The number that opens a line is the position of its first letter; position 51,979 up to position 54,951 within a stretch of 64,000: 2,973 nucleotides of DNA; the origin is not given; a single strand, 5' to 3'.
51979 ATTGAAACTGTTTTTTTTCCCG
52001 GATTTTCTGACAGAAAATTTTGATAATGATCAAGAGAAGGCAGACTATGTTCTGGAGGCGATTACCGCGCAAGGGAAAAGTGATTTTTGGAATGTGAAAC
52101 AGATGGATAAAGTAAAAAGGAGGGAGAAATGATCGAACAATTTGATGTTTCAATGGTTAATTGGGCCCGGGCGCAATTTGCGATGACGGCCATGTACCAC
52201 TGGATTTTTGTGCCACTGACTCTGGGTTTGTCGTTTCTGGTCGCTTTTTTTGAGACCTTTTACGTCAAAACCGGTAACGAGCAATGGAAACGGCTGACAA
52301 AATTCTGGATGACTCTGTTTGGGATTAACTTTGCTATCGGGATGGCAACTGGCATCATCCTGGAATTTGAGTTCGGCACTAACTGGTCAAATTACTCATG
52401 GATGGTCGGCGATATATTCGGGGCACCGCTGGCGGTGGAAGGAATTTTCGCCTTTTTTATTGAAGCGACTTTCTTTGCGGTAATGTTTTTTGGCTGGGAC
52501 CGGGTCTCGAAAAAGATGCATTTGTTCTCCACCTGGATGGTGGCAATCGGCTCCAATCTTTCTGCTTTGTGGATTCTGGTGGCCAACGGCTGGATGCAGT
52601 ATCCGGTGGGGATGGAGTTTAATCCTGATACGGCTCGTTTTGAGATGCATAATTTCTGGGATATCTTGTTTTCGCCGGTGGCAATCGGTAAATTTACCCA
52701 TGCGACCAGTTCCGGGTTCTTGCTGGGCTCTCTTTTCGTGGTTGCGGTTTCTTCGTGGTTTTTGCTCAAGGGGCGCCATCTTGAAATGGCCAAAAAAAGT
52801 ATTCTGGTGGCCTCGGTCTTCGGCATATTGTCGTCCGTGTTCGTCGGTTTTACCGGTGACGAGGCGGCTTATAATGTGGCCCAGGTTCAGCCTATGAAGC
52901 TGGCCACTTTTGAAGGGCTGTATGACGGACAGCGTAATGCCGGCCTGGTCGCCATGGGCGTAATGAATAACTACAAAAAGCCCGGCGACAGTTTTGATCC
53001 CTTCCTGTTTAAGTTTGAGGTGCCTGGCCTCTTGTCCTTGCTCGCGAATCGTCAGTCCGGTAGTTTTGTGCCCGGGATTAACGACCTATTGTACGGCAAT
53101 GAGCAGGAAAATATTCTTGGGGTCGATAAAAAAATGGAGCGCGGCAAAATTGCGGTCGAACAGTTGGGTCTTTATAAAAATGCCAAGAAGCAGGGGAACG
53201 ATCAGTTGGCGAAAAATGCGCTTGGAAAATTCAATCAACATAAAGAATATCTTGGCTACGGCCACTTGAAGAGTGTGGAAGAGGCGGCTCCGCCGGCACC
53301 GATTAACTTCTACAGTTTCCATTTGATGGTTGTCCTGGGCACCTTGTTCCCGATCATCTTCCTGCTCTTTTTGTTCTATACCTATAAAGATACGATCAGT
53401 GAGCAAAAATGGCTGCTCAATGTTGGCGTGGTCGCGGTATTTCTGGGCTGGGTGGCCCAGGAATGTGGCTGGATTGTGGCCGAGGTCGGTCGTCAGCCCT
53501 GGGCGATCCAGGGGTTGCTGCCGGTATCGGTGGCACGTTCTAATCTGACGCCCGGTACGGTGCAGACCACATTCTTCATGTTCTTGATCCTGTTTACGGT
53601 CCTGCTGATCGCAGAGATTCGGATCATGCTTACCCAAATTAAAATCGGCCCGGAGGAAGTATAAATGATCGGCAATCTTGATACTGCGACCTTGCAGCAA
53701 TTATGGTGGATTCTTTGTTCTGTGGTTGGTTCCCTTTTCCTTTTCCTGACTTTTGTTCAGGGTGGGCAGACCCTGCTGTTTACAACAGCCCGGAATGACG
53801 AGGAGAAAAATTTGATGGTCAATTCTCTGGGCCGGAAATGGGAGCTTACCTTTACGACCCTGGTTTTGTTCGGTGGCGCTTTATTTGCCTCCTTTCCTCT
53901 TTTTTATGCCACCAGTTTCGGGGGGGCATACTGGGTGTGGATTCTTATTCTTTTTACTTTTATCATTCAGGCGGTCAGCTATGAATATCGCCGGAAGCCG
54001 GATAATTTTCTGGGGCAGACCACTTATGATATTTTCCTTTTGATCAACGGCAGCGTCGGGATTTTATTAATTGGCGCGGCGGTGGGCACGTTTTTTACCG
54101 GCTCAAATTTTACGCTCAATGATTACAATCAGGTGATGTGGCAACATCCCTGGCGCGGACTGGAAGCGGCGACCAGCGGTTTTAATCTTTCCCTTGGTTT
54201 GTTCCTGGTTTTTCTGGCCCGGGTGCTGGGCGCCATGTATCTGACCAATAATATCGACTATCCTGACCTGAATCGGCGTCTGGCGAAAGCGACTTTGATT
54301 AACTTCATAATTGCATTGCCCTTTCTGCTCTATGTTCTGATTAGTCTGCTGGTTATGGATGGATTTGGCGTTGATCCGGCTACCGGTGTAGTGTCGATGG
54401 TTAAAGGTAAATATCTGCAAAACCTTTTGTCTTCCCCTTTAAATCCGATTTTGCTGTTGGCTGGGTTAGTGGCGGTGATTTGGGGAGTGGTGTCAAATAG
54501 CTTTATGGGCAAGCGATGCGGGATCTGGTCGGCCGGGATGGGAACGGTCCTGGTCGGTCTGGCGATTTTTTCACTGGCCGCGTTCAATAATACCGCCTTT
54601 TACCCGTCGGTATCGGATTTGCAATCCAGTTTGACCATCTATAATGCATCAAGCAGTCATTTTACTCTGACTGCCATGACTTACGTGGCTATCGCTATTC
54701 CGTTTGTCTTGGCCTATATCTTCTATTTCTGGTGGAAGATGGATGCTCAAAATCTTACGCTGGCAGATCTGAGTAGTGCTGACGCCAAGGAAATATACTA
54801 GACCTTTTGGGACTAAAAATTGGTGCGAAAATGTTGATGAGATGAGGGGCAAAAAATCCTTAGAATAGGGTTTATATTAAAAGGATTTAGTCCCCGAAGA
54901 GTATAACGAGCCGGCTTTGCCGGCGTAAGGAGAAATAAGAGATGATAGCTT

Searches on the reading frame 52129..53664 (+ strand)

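Call 100: search_protein_families(library=pfam, proteins=[window:52129-53664:+], max_evalue=0.000001)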
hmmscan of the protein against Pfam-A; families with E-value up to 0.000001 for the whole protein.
window:52129-53664:+ (511 aa): 1 family
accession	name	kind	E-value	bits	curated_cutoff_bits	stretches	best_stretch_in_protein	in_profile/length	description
PF01654.22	Cyt_bd_oxida_I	-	1.5e-159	531.5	26.2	1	12-508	1-418/418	Cytochrome bd terminal oxidase subunit I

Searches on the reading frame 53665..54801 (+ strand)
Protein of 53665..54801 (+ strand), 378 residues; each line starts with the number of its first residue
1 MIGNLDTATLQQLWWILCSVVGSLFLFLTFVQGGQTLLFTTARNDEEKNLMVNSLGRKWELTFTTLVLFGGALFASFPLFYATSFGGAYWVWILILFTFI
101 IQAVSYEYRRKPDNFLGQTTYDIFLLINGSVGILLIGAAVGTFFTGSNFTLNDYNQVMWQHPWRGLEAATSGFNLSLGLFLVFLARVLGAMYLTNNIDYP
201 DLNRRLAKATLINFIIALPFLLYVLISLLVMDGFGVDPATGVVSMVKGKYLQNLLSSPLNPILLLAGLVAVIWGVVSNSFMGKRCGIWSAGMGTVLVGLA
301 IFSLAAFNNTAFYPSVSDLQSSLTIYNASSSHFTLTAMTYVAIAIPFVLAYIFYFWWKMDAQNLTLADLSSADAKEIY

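Call 100: search_protein_families(library=pfam, proteins=[window:53665-54801:+], max_evalue=0.000001)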
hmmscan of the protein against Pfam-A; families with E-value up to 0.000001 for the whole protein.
window:53665-54801:+ (378 aa): 1 family
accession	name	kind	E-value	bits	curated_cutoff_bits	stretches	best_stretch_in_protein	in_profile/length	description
PF02322.20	Cyt_bd_oxida_II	-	2.3e-70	237.8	35.6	1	10-359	1-302/302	Cytochrome bd terminal oxidase subunit II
